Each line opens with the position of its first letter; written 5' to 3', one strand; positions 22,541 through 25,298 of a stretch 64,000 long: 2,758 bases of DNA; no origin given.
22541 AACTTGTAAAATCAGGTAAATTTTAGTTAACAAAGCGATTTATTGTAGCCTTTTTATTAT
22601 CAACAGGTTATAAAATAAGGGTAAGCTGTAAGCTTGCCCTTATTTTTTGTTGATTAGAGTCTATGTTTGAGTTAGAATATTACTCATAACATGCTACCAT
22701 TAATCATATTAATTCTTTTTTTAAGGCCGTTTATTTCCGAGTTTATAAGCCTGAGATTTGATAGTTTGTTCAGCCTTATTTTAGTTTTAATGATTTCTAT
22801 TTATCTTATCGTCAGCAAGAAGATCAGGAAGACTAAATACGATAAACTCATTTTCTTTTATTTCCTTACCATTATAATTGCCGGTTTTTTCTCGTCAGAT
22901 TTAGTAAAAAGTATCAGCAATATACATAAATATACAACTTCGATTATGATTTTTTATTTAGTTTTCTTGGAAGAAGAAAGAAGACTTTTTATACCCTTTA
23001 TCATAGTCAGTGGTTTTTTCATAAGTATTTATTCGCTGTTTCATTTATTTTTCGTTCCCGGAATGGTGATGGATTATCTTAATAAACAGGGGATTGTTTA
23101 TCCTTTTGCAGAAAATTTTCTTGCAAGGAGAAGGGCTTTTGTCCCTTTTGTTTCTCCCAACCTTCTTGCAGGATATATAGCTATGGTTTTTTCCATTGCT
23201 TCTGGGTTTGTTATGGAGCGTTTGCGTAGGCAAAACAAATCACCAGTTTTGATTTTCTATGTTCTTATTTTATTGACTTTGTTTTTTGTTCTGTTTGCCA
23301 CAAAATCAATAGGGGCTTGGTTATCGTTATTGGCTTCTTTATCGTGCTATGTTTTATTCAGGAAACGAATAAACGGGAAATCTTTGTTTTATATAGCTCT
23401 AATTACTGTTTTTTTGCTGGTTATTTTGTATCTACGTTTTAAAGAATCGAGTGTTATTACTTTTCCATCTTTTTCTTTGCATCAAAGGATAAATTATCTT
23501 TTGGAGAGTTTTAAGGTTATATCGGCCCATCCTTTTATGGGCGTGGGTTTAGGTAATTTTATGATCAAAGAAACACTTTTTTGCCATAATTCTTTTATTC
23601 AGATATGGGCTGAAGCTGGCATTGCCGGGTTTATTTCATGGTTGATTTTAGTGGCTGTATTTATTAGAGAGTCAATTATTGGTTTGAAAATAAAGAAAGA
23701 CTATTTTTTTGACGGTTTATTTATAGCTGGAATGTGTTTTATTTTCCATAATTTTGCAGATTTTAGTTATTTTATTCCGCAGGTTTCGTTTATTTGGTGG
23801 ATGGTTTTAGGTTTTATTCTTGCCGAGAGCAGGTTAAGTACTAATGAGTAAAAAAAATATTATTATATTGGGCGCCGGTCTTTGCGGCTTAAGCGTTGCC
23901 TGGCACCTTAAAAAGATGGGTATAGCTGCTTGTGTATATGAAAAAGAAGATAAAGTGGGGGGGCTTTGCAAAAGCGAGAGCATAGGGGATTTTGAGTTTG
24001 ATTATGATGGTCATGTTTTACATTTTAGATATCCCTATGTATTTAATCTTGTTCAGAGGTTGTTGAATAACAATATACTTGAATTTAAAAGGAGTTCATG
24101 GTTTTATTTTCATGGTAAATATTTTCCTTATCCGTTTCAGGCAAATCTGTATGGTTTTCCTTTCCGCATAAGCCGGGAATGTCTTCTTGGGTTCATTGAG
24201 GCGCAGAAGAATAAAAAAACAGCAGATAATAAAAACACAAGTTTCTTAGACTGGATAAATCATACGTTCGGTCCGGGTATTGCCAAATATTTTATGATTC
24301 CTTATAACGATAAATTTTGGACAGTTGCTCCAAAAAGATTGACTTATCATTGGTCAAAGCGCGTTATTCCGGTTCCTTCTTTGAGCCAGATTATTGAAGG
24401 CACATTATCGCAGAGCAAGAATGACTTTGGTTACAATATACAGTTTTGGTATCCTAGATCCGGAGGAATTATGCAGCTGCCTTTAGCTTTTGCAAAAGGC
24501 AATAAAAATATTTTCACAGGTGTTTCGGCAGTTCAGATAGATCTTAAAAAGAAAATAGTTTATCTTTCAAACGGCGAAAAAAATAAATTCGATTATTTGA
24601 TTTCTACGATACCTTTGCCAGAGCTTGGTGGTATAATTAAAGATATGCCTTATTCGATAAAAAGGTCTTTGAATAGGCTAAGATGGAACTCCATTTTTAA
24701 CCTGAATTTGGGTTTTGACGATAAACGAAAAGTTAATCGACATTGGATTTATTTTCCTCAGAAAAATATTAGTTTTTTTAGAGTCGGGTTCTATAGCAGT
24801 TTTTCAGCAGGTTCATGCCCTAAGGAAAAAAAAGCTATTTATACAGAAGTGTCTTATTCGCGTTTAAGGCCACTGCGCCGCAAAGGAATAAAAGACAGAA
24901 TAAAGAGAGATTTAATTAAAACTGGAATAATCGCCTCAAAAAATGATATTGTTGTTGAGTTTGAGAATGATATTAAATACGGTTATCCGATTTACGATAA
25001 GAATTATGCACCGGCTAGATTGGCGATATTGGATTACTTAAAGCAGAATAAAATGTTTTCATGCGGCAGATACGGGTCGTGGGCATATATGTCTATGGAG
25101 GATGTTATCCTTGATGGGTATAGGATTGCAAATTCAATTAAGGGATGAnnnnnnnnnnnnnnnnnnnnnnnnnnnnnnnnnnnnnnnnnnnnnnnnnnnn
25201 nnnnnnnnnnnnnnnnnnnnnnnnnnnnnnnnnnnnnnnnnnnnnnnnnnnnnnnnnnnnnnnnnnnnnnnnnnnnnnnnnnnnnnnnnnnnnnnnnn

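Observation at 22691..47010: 24-kb strictly co-directional glycan locus: ligase/polymerase-like, Glf-like, Wzm/Wzt, rSAM block, 2xGT2 + 3xGT4, WecA-like initiator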

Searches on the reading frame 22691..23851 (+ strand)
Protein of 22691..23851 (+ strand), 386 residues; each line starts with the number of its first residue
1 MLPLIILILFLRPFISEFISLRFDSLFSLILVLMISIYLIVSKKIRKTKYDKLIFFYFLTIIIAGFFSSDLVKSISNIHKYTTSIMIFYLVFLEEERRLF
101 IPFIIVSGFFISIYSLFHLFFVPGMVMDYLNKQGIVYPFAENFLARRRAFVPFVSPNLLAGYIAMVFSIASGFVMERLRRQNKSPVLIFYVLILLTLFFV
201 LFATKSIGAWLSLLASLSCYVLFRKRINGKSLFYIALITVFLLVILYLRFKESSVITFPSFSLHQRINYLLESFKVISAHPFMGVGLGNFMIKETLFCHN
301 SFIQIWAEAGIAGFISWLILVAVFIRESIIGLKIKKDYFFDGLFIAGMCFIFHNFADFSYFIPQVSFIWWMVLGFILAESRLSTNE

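Call 4: search_protein_families(library=pfam, proteins=[window:22691-23851:+], max_evalue=0.01)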
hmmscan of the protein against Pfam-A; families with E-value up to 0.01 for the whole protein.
window:22691-23851:+ (386 aa): 1 family
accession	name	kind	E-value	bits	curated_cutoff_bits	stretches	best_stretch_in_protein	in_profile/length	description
PF04932.20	Wzy_C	-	5.5e-12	46.2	31.7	1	193-318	2-149/149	O-Antigen ligase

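Call 6: search_protein_families(library=ncbifam, proteins=[window:22691-23851:+], max_evalue=0.001)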
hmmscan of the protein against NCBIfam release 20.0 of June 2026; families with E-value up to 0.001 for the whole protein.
window:22691-23851:+ (386 aa): 1 family
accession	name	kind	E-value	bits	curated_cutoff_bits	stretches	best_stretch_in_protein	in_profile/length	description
TIGR00947.1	2A73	equivalog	5.1e-12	45.5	366.4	1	4-379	25-422/425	IctB family putative bicarbonate transporter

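Call 62: search_solved_structures(query=window:22691-23851:+, max_evalue=1, show_alignments=1)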
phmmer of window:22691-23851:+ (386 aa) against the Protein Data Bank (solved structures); distinct sequences matched with E-value up to 1: 0.

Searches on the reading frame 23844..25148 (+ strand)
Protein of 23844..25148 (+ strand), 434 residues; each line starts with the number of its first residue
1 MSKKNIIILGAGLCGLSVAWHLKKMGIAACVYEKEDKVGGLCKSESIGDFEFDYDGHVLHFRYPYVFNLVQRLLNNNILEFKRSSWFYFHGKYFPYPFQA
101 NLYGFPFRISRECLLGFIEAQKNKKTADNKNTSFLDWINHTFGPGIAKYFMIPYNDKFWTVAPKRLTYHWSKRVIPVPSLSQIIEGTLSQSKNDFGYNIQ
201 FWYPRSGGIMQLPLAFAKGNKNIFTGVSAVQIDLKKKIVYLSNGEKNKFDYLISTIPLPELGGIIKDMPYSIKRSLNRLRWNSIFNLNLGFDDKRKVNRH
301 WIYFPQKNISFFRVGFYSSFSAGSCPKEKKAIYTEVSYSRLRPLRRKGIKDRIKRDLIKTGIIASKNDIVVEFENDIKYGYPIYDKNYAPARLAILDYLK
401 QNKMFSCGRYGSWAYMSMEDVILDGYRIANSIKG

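Call 4: search_protein_families(library=pfam, proteins=[window:23844-25148:+], max_evalue=0.01)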
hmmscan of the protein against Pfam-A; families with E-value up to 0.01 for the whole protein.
window:23844-25148:+ (434 aa): 4 families
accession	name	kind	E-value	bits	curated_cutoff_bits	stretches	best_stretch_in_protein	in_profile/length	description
PF01593.30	Amino_oxidase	-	1.2e-19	71.4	19.8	1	13-432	1-442/443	Flavin containing amine oxidoreductase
PF13450.12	NAD_binding_8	-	4.3e-14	53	21.9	1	8-73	1-68/68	NAD(P)-binding Rossmann-like domain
PF01266.30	DAO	-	5.5e-05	23.3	27.9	1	6-39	2-35/353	FAD dependent oxidoreductase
PF01134.28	GIDA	-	0.0055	16.3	22.1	1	6-48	2-45/391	Glucose inhibited division protein A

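Call 6: search_protein_families(library=ncbifam, proteins=[window:23844-25148:+], max_evalue=0.001)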
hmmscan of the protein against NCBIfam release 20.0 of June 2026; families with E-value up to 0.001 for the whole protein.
window:23844-25148:+ (434 aa): 30 families (the best 25 are shown)
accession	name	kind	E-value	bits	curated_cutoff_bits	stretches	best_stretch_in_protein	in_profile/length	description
NF005547.0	PRK07208.1-3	equivalog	9.5e-56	189.4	380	1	2-430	3-439/465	hypothetical protein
NF005548.0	PRK07208.1-4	equivalog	3.1e-47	161.3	389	1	2-431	2-449/488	hypothetical protein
NF005545.0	PRK07208.1-1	equivalog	5.2e-33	114.2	451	1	4-419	8-448/504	hypothetical protein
NF005560.0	PRK07233.1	equivalog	2.9e-17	62.7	252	1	5-320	2-314/435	hypothetical protein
NF005546.0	PRK07208.1-2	equivalog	1.4e-16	60.2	418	2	78-430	111-500/527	hypothetical protein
TIGR03467.1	HpnE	equivalog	3.1e-10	40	283.05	1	6-111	1-108/430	hydroxysqualene dehydroxylase HpnE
TIGR00031.1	UDP-GALP_mutase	equivalog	1.7e-09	37.2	303.75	1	5-174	3-175/378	UDP-galactopyranose mutase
TIGR00562.1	proto_IX_ox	equivalog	4.8e-09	35.3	97.85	1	3-42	2-43/470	protoporphyrinogen oxidase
NF008843.0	PRK11883.1-3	equivalog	1.8e-07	30.6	406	1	4-77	2-79/424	protoporphyrinogen oxidase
NF008841.0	PRK11883.1-1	equivalog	4e-07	29.3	517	1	2-137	2-138/453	protoporphyrinogen oxidase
TIGR02734.1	crtI_fam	subfamily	6.8e-07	28.3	238.1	1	7-54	2-49/504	phytoene desaturase family protein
NF009410.0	PRK12771.1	subfamily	8.2e-07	28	516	1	3-42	138-177/566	NAD(P)-binding protein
NF042421.1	hydcarot_desat_CrtD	equivalog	1.5e-06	27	500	1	4-83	2-79/487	1-hydroxycarotenoid 3,4-desaturase CrtD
NF008845.0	PRK11883.1-5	equivalog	1.6e-06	26.7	560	1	2-110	3-118/468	protoporphyrinogen oxidase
NF058655.1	CrtID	equivalog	4.2e-06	25.9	640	1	6-55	1-50/478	bifunctional phytoene desaturase/3,4-desaturase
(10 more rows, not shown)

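Call 53: search_solved_structures(query=window:23844-25148:+, max_evalue=0.001)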
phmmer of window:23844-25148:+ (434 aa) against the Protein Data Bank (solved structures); distinct sequences matched with E-value up to 0.001: 21.
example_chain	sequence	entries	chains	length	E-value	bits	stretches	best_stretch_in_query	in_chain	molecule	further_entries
4dsg_A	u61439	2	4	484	1.1e-44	156.5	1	5-416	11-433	UDP-galactopyranose mutase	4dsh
3ukk_A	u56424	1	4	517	8.4e-41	143.8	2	5-335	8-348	UDP-galactopyranose mutase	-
3uka_A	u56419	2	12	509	1e-40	143.5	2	5-335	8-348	UDP-galactopyranose mutase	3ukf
3ukl_A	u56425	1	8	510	1e-40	143.5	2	5-335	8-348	UDP-galactopyranose mutase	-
3ukh_A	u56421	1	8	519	1.1e-40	143.4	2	5-335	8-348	UDP-galactopyranose mutase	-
3ukq_A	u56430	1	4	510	2.7e-40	142.1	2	5-335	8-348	UDP-galactopyranose mutase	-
3ute_A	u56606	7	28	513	5.1e-40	141.2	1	5-335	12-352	UDP-galactopyranose mutase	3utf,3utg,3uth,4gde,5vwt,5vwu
3ukp_A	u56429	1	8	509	6.9e-40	140.8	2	5-335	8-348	UDP-galactopyranose mutase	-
4u8i_A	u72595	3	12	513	7e-40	140.7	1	5-335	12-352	UDP-galactopyranose mutase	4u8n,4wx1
4u8k_A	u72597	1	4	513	3.4e-39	138.5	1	5-335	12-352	UDP-galactopyranose mutase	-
4u8l_A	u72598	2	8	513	6.5e-39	137.5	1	5-335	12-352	UDP-galactopyranose mutase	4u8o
4u8m_A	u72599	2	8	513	9.1e-39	137.1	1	5-335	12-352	UDP-galactopyranose mutase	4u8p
4u8j_A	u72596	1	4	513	9.1e-39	137.1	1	5-335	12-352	UDP-galactopyranose mutase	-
5hhf_A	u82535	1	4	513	1.2e-38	136.6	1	5-335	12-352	UDP-galactopyranose mutase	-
1i8t_A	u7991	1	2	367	1.9e-07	33.8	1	6-174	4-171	UDP-GALACTOPYRANOSE MUTASE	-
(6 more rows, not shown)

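Call 60: search_solved_structures(query=window:23844-25148:+, max_evalue=1e-30, show_alignments=2)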
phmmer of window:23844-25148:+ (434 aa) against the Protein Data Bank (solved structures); distinct sequences matched with E-value up to 1e-30: 14.
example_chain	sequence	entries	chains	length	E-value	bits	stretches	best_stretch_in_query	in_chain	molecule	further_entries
4dsg_A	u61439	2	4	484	1.1e-44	156.5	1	5-416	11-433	UDP-galactopyranose mutase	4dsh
3ukk_A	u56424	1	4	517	8.4e-41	143.8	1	5-335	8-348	UDP-galactopyranose mutase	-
3uka_A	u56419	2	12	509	1e-40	143.5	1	5-335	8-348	UDP-galactopyranose mutase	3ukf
3ukl_A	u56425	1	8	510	1e-40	143.5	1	5-335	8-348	UDP-galactopyranose mutase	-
3ukh_A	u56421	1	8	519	1.1e-40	143.4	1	5-335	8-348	UDP-galactopyranose mutase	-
3ukq_A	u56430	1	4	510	2.7e-40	142.1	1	5-335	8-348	UDP-galactopyranose mutase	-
3ute_A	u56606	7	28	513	5.1e-40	141.2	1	5-335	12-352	UDP-galactopyranose mutase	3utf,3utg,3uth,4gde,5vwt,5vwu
3ukp_A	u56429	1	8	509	6.9e-40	140.8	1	5-335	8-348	UDP-galactopyranose mutase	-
4u8i_A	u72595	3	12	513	7e-40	140.7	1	5-335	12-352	UDP-galactopyranose mutase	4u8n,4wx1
4u8k_A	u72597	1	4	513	3.4e-39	138.5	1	5-335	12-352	UDP-galactopyranose mutase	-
4u8l_A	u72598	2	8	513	6.5e-39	137.5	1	5-335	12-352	UDP-galactopyranose mutase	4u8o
4u8m_A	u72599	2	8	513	9.1e-39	137.1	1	5-335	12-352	UDP-galactopyranose mutase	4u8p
4u8j_A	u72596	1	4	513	9.1e-39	137.1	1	5-335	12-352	UDP-galactopyranose mutase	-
5hhf_A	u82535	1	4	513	1.2e-38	136.6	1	5-335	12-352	UDP-galactopyranose mutase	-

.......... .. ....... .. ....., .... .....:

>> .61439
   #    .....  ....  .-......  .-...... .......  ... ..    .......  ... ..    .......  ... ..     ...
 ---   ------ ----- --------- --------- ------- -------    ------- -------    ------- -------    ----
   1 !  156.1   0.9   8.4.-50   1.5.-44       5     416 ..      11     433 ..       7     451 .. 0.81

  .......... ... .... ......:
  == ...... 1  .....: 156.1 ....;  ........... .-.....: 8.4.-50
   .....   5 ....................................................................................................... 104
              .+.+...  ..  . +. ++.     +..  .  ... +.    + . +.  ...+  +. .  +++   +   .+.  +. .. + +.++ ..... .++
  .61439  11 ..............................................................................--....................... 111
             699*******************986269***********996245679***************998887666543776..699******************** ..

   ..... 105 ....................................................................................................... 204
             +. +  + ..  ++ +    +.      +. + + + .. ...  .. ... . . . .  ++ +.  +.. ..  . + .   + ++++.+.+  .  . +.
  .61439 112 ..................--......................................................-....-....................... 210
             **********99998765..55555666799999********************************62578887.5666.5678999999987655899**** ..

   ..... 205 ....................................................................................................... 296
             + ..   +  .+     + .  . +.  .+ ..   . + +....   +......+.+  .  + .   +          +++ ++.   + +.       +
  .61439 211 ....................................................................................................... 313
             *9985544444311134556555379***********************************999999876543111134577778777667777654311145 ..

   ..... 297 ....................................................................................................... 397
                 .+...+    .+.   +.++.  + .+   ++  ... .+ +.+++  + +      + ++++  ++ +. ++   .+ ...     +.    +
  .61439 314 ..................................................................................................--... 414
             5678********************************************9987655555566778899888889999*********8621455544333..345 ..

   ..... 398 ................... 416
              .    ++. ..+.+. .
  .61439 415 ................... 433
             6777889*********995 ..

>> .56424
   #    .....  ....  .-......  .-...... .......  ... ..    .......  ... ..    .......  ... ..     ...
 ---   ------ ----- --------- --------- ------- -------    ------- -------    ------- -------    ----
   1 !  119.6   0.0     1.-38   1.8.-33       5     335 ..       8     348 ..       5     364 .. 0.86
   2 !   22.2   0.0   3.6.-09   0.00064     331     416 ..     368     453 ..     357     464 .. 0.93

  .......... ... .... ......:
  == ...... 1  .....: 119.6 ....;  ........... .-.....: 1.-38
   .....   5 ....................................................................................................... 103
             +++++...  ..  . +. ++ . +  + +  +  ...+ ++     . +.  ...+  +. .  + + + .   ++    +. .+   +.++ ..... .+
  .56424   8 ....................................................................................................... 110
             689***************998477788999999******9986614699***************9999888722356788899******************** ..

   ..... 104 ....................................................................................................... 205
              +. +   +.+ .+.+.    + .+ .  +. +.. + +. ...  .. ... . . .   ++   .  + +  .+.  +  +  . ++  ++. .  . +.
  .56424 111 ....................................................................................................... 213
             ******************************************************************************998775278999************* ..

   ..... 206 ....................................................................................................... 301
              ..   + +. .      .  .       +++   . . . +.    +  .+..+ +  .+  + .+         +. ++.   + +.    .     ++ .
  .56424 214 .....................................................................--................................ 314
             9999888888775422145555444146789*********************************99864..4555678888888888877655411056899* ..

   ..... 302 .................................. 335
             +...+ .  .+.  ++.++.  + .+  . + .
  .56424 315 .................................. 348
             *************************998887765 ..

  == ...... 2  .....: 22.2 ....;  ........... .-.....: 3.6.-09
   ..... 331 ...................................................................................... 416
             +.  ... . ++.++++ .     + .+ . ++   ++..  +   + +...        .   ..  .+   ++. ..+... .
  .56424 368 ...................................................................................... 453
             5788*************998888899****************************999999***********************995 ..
